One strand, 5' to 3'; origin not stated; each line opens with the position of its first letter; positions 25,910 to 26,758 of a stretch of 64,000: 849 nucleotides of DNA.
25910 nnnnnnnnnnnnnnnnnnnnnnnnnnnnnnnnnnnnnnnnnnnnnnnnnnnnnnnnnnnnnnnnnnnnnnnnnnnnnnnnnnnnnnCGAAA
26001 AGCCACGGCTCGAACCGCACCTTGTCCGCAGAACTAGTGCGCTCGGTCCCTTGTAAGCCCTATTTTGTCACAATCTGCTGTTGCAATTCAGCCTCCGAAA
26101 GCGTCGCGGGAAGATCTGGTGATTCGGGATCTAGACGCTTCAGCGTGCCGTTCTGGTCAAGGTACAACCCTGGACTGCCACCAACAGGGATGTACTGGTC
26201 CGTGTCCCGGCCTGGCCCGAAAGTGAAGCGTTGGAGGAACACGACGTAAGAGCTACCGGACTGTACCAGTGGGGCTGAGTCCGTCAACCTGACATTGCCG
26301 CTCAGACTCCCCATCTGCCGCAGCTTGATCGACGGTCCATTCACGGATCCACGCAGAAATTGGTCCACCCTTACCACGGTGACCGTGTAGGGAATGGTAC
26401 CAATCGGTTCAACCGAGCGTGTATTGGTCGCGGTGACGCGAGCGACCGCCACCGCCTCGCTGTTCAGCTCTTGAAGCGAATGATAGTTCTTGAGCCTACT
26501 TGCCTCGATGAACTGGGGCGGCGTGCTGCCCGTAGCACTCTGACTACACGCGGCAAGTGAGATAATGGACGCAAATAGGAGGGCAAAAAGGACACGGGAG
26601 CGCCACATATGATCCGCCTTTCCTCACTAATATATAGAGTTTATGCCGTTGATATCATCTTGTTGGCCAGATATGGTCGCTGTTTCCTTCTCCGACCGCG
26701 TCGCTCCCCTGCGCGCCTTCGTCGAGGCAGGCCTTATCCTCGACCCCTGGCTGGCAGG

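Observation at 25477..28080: Mobile-element graveyard: IS1634-like fragment, degenerate tyrosine recombinase and partial IS30, with a lipoprotein gene embedded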

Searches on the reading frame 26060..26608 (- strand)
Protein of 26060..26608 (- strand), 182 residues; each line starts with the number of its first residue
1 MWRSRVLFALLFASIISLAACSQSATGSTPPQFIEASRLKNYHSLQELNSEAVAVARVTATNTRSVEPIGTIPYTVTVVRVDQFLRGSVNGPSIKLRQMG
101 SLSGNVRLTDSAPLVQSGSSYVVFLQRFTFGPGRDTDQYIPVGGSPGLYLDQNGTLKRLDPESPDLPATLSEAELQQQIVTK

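Call 3: search_protein_families(library=pfam, proteins=[window:26060-26608:-], max_evalue=0.01)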
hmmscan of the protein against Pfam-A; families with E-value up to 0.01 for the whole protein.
window:26060-26608:- (182 aa): 0 families

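Call 4: search_protein_families(library=ncbifam, proteins=[window:26060-26608:-], max_evalue=0.01)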
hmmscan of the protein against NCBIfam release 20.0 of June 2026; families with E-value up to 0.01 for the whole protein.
window:26060-26608:- (182 aa): 1 family
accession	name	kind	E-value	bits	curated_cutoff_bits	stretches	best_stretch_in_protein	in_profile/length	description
NF008575.0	PRK11530.1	equivalog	0.0065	15.9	158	0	5-82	4-77/183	hypothetical protein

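Call 12: find_encoding_contigs(protein=window:26060-26608:-, flank=10000, max_places=10)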
Protein window:26060-26608:- (182 aa): 1 contig read that carries it; 1 place shown.
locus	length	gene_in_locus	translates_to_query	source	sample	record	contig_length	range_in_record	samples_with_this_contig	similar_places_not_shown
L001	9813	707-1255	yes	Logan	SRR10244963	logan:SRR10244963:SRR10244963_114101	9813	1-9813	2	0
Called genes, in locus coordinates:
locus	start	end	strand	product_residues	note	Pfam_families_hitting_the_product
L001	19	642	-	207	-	PF00589:Phage_integrase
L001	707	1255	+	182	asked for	-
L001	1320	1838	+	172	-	-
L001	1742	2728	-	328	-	PF05050:Methyltransf_21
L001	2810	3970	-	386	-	PF20706:GT4-conflict, PF00534:Glycos_transf_1, PF13692:Glyco_trans_1_4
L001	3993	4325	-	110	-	PF00534:Glycos_transf_1, PF13524:Glyco_trans_1_2 (weak), PF13692:Glyco_trans_1_4, PF20706:GT4-conflict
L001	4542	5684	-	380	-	PF13439:Glyco_transf_4, PF13579:Glyco_trans_4_4 (weak), PF20706:GT4-conflict, PF00534:Glycos_transf_1, PF13692:Glyco_trans_1_4, PF13524:Glyco_trans_1_2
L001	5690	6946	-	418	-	PF13439:Glyco_transf_4, PF13579:Glyco_trans_4_4, PF00534:Glycos_transf_1, PF13692:Glyco_trans_1_4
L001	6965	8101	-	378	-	PF01041:DegT_DnrJ_EryC1, PF00155:Aminotran_1_2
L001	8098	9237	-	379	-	PF13579:Glyco_trans_4_4 (weak), PF13439:Glyco_transf_4 (weak), PF00534:Glycos_transf_1, PF13692:Glyco_trans_1_4, PF13524:Glyco_trans_1_2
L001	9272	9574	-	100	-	-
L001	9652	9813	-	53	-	?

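Call 27: find_homologous_proteins(query=window:26060-26608:-, max_evalue=0.001)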
Query window:26060-26608:- (182 aa): 9 proteins with E <= 0.001 among 309 candidates.
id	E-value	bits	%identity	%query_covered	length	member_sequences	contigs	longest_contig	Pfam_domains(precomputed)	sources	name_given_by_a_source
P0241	5.1e-112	390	100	100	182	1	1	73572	-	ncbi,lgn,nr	ncbi:MAG: hypothetical protein M1296_05470 [Chloroflexi bacterium]|nr:hypothetical protein [Chlorofl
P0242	2.5e-66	241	64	98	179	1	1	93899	-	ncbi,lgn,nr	ncbi:MAG: hypothetical protein M1118_13770 [Chloroflexi bacterium]|nr:hypothetical protein [Chlorofl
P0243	2.9e-65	237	65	98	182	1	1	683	-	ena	-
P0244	9.1e-65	236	65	89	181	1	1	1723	-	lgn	-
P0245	9.3e-61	223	59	99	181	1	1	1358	-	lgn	-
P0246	3.1e-57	211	61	95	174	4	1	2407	-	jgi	-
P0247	9.4e-57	210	60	93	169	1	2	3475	-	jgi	jgi:hypothetical protein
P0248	3.0e-56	208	60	87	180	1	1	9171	-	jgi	jgi:hypothetical protein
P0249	1.4e-50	190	51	95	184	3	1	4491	-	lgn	-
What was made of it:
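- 26060..26608 (-): Intact lipoprotein gene, 182 aa, lipobox LAAC, with a predicted NTR/TIMP-like OB fold. It is the only intact gene in the stretch. Nine homologs in 5.8 billion proteins (call 27).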

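Call 29: find_encoding_contigs(protein=P0242, flank=10000, max_places=4)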
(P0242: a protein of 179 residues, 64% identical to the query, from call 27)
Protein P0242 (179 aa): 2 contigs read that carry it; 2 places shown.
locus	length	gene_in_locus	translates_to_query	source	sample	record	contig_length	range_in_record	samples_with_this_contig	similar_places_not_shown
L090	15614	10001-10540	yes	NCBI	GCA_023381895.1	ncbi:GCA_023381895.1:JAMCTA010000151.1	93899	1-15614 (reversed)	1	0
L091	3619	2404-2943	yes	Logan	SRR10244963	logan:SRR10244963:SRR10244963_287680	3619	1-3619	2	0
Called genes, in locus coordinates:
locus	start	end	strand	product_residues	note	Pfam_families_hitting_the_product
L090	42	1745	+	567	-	PF01979:Amidohydro_1, PF07969:Amidohydro_3 (weak), PF13382:Adenine_deam_C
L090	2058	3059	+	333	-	PF20511:PMI_typeI_cat, PF21621:MPI_cupin_dom (weak)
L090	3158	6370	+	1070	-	PF00873:ACR_tran, PF03176:MMPL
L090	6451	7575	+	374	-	PF01368:DHH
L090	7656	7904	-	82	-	-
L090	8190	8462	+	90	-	PF00072:Response_reg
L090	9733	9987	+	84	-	PF00413:Peptidase_M10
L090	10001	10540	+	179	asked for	-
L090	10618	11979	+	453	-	PF01555:N6_N4_Mtase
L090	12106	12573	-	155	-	PF00885:DMRL_synthase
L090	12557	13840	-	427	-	PF00926:DHBP_synthase, PF00925:GTP_cyclohydro2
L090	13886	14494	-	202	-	PF00677:Lum_binding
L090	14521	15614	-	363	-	PF00383:dCMP_cyt_deam_1, PF14437:MafB19-deam, PF01872:RibD_C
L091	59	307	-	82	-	-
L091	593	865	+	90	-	PF00072:Response_reg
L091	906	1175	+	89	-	-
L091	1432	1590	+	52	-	-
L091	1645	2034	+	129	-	-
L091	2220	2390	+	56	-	PF00413:Peptidase_M10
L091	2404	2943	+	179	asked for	-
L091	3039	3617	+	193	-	?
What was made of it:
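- Tried and rejected: That run is a metagenome that also contains the related organism (call 29), so the shared 31-mers may come from other genomes.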

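Call 30: find_encoding_contigs(protein=P0248, flank=10000, max_places=4)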
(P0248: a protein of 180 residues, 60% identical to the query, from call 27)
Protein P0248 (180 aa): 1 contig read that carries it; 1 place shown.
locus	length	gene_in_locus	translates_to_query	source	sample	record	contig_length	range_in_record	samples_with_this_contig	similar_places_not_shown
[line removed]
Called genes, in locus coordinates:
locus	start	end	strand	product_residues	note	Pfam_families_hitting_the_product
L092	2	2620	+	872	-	?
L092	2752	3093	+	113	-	PF01909:NTP_transf_2, PF18765:Polbeta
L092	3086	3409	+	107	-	PF06480:FtsH_ext (weak)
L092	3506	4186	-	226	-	PF00072:Response_reg, PF08281:Sigma70_r4_2 (faint), PF00196:GerE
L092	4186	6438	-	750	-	PF02518:HATPase_c, PF13581:HATPase_c_2 (faint)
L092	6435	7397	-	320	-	PF00348:polyprenyl_synt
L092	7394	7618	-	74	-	-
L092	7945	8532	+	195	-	PF00413:Peptidase_M10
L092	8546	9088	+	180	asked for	-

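Call 46: search_protein_families(library=ncbifam, proteins=[L092:7945-8532:+], max_evalue=0.001)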
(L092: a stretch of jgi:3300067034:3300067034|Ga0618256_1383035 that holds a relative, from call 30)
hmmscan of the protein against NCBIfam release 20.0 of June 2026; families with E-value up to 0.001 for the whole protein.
L092:7945-8532:+ (195 aa): 0 families

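Call 51: predict_structure(alignment_id=A2)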
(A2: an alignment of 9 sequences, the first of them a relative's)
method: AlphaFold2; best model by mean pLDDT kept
length: 182 residues; sequences in the alignment: 9
mean_pLDDT: 74.5   pTM: 0.71
mean pLDDT of the five models: 74.5, 74.3, 71.1, 69.5, 59.3
residues with pLDDT >= 90: 67; 70-90: 46; 50-70: 37; < 50: 32
segments of 3 or more residues with pLDDT < 50: 12-14, 17-20, 22-35, 104-111
pLDDT, mean of each block of 10 residues (from residue 1): 51 48 40 56 91 95 71 81 92 85 44 79 87 67 90 89 88 90 59
secondary structure, 60 per line:
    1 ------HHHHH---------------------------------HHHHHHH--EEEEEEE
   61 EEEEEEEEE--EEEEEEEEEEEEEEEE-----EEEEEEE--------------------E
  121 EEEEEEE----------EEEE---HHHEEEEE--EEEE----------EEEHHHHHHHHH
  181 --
elements in order: H7-11 H45-51 E54-69 E72-87 E93-99 E120-127 E138-141 E148-152 E155-158 E169-171 H172-180
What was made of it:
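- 26060..26608 (-): AlphaFold2 model with pLDDT 74.5 (call 51).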

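Call 53: fold_search(model_id=the predicted structure, library=pdb)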
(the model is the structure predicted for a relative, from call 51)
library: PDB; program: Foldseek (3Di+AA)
matches with E <= 10: 756; with E <= 0.001: 4
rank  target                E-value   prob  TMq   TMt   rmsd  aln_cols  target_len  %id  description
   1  1pxu                  2.7e-04  1.00  0.38  0.51   5.3       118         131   18  Crystal structure of chicken NtA from a eukaryotic source at 2.2A resolution (released 2004-06-29)
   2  3i70                  3.4e-04  1.00  0.36  0.49   5.5       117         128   18  Long-wavelength structure of NtA (released 2010-03-02)
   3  1jb3                  4.3e-04  1.00  0.37  0.52   5.0       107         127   19  The Laminin-Binding Domain of Agrin is structurally related to N-TIMP-1 (released 2001-08-08)
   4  1jc7                  4.5e-04  1.00  0.37  0.50   5.4       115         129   17  The Laminin-Binding Domain of Agrin is Structurally Related to N-TIMP-1 (released 2001-08-08)
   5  6xzu_B                2.4e-03  1.00  0.36  0.43   5.1       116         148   16  Complex of C-terminal domain of murine complement C3b with the hC3Nb3 nanobody (released 2020-08-12)
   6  2e2d_C                4.1e-03  1.00  0.38  0.39   5.1       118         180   11  Flexibility and variability of TIMP binding: X-ray structure of the complex between collagenase-3/MMP-13 and TIMP-2 (released 2007-03-13)
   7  1uap_MODEL_1_A        4.1e-03  0.99  0.36  0.47   8.1       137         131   14  NMR structure of the NTR domain from human PCOLCE1 (released 2003-07-15)
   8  1br9                  4.3e-03  1.00  0.39  0.39   4.9       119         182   13  HUMAN TISSUE INHIBITOR OF METALLOPROTEINASE-2 (released 1999-05-04)
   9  3hrz_C                7.8e-03  0.99  0.38  0.21   5.5       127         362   15  Cobra Venom Factor (CVF) in complex with human factor B (released 2009-07-07)
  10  3cki_B                8.8e-03  1.00  0.36  0.52  10.5       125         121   12  Crystal structure of the TACE-N-TIMP-3 complex (released 2008-08-05)
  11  3prx_B                1.7e-02  0.98  0.35  0.07   5.4       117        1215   17  Structure of Complement C5 in Complex with CVF and SSL7 (released 2011-01-19)
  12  3u4v_A                1.8e-02  0.99  0.30  0.44   5.5       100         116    6  Crystal Structure of the Tetrahymena telomerase processivity factor Teb1 OB-A (released 2011-12-28)
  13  1xwe_MODEL_1_A        1.8e-02  0.96  0.36  0.41   6.9       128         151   11  NMR Structure of C345C (NTR) domain of C5 of complement (released 2004-12-21)
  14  3ma2_B                2.4e-02  0.97  0.35  0.50   6.2       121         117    8  Complex membrane type-1 matrix metalloproteinase (MT1-MMP) with tissue inhibitor of metalloproteinase-1 (TIMP-1) (released 2010-06-30)
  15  5fo9_B                2.6e-02  0.94  0.34  0.09   6.3       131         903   13  Crystal Structure of Human Complement C3b in Complex with CR1 (CCP15- 17) (released 2016-04-06)
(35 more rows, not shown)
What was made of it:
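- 26060..26608 (-): Top Foldseek hits are agrin NtA, TIMP-1/2/3 and PCOLCE NTR, E down to 2.7e-4, TM-score 0.36-0.39 by query length and about 0.4-0.5 by target length (call 53).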

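Call 54: search_solved_structures(query=A2, max_evalue=10, show_alignments=2)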
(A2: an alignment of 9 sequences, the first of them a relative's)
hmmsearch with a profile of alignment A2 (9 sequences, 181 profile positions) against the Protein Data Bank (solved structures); distinct sequences matched with E-value up to 10: 0.
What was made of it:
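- On Metzincin + TIMP-like lipoprotein pair (Listeria mtz-tim type): There is no sequence-level match (call 54).
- Tried and rejected: No hit even at E=10 (call 54).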

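Call 56: find_encoding_contigs(protein=P0249, flank=5000, max_places=4)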
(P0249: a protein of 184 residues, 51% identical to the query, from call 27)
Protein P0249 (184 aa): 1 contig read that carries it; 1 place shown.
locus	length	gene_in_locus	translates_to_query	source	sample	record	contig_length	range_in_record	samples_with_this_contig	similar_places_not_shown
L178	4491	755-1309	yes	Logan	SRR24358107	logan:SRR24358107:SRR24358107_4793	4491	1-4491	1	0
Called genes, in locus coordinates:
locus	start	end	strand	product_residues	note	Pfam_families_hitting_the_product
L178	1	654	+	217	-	?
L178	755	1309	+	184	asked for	-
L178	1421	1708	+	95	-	PF09204:Colicin_immun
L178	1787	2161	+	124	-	-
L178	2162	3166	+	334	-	PF07894:SACK1 (faint), PF13090:PP_kinase_C (faint), PF13091:PLDc_2, PF00614:PLDc (weak), PF11495:TrmB_EBD_N (weak), PF13091:PLDc_2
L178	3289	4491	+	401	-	?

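Call 57: find_encoding_contigs(protein=P0247, flank=5000, max_places=4)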
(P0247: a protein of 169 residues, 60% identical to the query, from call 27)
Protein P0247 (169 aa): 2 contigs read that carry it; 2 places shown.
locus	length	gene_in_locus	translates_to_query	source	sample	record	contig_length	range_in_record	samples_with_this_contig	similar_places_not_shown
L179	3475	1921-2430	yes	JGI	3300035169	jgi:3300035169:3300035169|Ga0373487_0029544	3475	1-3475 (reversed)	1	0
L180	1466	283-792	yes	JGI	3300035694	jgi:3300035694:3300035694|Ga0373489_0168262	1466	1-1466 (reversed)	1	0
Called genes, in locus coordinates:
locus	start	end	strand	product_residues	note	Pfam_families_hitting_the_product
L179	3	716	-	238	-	?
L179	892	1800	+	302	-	PF02899:Phage_int_SAM_1 (weak), PF00589:Phage_integrase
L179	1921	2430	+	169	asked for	-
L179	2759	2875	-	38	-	-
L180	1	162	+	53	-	?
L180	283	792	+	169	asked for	-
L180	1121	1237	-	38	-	-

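Call 58: search_protein_families(library=pfam, proteins=[L178:1-654:+, L179:892-1800:+, L180:1-162:+, L179:3-716:-, L178:1787-2161:+], max_evalue=0.01)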
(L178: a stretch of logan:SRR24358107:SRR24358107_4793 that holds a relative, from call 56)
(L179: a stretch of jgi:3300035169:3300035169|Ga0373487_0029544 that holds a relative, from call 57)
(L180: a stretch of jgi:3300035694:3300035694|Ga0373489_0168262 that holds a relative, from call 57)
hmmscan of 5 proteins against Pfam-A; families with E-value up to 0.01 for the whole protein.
L178:1-654:+ (217 aa): 2 families
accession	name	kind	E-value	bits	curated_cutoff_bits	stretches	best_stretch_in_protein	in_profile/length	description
PF13624.11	SurA_N_3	-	6.9e-07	29.7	27.2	1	56-164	36-153/162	SurA-like N-terminal domain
PF13623.11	SurA_N_2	-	6.2e-05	23.3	28.5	1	56-129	38-121/145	SurA-like N-terminal domain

L179:892-1800:+ (302 aa): 4 families
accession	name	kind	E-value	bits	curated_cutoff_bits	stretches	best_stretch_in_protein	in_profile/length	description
PF00589.27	Phage_integrase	-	2e-17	64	27.1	1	115-283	3-170/172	Phage integrase family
PF02899.23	Phage_int_SAM_1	-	8.5e-07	29.6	22.3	1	26-92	13-83/83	Phage integrase, N-terminal SAM-like domain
PF13495.12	Phage_int_SAM_4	-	0.00013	22.8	27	1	23-93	10-83/85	Phage integrase, N-terminal SAM-like domain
PF22022.2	Phage_int_M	-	0.0013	19.4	27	1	14-104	1-95/96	Phage integrase central domain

L180:1-162:+ (53 aa): 0 families

L179:3-716:- (238 aa): 1 family
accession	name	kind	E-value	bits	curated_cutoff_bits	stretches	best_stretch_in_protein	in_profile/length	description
PF13700.11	DUF4158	-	5.9e-55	186.1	27.4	1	5-172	1-165/165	Domain of unknown function (DUF4158)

L178:1787-2161:+ (124 aa): 0 families
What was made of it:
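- On Metzincin + TIMP-like lipoprotein pair (Listeria mtz-tim type): Two other homologs, in L178 and L179, have no M10 neighbour (calls 56-58).
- Another lipoprotein homolog sits next to a different Tn3 module (calls 57, 58).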
